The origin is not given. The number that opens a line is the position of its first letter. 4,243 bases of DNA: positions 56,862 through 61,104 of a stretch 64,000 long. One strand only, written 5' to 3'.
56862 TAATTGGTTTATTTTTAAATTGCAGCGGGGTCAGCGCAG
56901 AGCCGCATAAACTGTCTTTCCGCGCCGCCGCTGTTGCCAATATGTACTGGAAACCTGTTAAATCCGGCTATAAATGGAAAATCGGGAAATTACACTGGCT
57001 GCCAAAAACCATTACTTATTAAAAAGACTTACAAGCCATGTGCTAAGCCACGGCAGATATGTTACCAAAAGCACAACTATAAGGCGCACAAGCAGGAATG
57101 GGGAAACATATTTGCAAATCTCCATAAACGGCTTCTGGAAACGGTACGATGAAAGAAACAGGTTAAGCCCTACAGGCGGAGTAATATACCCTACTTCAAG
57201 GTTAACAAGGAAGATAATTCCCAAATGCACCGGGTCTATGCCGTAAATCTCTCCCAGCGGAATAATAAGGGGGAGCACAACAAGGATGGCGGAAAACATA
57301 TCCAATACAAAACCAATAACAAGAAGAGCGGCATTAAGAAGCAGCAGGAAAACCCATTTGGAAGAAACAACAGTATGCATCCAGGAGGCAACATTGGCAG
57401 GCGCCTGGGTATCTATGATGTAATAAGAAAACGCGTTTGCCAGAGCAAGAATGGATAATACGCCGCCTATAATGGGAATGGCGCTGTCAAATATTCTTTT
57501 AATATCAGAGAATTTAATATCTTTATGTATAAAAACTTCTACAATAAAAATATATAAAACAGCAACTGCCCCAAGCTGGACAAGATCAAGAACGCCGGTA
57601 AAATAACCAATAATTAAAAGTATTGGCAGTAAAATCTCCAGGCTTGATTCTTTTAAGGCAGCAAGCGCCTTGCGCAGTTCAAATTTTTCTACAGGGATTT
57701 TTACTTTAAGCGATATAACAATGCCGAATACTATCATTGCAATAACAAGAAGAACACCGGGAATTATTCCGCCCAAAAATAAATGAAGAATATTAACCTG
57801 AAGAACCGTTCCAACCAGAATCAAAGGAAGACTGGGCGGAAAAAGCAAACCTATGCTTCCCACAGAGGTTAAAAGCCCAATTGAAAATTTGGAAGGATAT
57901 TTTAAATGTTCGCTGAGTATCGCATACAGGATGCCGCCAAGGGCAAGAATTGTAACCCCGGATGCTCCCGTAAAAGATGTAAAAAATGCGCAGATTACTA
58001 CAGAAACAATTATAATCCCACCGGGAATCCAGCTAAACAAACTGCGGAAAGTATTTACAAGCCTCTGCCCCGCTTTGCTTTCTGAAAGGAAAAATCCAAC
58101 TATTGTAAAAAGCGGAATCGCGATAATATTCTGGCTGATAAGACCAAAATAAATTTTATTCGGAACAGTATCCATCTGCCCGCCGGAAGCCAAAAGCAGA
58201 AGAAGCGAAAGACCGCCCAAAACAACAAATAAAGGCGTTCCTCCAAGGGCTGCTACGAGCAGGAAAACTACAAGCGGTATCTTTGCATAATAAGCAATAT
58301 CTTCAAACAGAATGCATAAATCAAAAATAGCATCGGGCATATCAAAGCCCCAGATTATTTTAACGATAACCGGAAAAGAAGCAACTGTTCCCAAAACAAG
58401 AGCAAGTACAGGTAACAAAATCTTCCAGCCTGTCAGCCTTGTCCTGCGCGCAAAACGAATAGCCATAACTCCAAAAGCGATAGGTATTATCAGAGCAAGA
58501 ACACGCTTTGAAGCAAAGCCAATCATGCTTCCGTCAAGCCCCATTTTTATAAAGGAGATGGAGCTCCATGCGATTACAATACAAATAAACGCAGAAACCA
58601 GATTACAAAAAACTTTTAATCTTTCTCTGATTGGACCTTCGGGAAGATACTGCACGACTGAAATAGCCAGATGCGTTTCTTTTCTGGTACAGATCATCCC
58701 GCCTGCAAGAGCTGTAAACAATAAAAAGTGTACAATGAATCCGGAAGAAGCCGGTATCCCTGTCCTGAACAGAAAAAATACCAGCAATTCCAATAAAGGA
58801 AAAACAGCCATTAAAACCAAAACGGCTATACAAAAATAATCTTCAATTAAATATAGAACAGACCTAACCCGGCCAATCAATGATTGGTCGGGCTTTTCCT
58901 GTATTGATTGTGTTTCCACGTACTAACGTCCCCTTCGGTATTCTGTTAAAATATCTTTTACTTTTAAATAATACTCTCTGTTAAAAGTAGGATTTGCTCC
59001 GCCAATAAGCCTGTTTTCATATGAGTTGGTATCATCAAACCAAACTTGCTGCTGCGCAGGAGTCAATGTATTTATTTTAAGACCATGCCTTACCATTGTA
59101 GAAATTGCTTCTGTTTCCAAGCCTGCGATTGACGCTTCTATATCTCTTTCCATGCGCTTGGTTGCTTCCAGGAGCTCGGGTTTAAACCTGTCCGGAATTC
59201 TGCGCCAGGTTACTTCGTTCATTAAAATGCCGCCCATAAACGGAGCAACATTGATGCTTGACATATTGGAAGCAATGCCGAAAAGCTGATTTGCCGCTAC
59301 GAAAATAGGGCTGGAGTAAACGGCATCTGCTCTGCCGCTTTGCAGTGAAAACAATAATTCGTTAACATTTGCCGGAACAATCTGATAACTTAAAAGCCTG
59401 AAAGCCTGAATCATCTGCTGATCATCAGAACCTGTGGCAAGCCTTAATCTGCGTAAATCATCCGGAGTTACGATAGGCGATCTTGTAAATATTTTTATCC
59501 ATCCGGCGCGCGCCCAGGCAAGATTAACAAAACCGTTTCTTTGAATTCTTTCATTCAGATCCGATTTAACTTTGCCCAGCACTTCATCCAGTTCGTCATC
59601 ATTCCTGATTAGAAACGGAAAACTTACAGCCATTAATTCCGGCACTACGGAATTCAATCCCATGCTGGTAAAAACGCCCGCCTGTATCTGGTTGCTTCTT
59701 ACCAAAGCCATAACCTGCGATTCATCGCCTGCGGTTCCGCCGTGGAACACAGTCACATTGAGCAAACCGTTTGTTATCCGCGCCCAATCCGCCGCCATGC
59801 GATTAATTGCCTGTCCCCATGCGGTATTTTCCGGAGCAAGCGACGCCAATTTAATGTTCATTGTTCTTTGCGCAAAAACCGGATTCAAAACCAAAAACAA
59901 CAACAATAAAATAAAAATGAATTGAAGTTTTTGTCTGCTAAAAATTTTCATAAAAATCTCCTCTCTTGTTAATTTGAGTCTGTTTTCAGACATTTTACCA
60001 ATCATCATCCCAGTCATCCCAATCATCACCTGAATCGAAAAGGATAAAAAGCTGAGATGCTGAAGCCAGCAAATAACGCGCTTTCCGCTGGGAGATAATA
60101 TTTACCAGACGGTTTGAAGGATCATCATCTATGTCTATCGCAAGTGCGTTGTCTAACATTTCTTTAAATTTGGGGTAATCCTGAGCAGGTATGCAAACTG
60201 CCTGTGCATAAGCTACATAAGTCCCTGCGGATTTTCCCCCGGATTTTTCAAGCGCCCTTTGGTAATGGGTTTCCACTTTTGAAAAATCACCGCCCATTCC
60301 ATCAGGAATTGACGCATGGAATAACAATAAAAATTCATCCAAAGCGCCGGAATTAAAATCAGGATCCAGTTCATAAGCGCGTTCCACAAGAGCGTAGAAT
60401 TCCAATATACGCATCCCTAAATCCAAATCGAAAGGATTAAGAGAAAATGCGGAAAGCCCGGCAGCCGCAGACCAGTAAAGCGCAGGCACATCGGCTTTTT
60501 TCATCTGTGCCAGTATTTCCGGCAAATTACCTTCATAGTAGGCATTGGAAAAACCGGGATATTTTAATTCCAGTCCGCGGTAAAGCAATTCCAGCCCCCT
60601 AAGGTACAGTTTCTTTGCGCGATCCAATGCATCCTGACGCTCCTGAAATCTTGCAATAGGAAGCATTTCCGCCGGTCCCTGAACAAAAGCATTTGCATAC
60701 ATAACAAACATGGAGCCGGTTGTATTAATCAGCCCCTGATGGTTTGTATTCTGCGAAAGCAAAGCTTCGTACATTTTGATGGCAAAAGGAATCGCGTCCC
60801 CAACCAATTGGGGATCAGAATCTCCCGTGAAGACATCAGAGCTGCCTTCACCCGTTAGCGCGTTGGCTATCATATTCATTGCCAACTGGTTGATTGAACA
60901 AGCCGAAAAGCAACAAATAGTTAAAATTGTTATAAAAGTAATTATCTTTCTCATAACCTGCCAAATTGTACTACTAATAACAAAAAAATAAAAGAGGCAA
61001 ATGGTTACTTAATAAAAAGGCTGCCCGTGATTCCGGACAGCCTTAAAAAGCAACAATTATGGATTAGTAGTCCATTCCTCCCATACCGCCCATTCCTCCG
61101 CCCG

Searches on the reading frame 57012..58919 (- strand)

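Call 85: search_protein_families(library=pfam, proteins=[window:57012-58919:-], max_evalue=0.00001)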
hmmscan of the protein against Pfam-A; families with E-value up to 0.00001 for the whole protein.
window:57012-58919:- (635 aa): 2 families
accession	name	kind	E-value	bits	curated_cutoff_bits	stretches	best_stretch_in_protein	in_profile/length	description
PF06808.19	DctM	-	3.7e-73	247.2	23.8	1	218-625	2-413/413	Tripartite ATP-independent periplasmic transporter, DctM component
PF04290.18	DctQ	-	5.8e-08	33.1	28.3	1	49-160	13-126/132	Tripartite ATP-independent periplasmic transporters, DctQ component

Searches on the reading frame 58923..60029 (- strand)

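Call 85: search_protein_families(library=pfam, proteins=[window:58923-60029:-], max_evalue=0.00001)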
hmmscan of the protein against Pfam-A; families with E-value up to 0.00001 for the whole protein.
window:58923-60029:- (368 aa): 1 family
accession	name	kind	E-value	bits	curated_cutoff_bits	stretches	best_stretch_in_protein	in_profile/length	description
PF03480.18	DctP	-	3.2e-42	145.3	23.4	1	62-335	2-276/286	Bacterial extracellular solute-binding protein, family 7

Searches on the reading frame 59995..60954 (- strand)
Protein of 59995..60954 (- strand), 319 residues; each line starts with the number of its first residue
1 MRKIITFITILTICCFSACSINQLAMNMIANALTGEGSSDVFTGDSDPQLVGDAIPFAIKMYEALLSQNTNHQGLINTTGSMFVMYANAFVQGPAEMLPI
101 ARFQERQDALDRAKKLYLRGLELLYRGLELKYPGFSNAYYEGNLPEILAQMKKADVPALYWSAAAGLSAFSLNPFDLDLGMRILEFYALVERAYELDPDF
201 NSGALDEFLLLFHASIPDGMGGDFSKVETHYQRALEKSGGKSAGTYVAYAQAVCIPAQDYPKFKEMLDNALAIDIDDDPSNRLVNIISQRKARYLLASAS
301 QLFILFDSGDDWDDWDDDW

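Call 85: search_protein_families(library=pfam, proteins=[window:59995-60954:-], max_evalue=0.00001)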
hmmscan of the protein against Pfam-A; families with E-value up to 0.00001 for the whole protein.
window:59995-60954:- (319 aa): 1 family
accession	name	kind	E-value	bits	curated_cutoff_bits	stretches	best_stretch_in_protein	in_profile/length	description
PF16811.11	TAtT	-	6.4e-95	317.9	26.5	1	45-303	2-263/263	TRAP transporter T-component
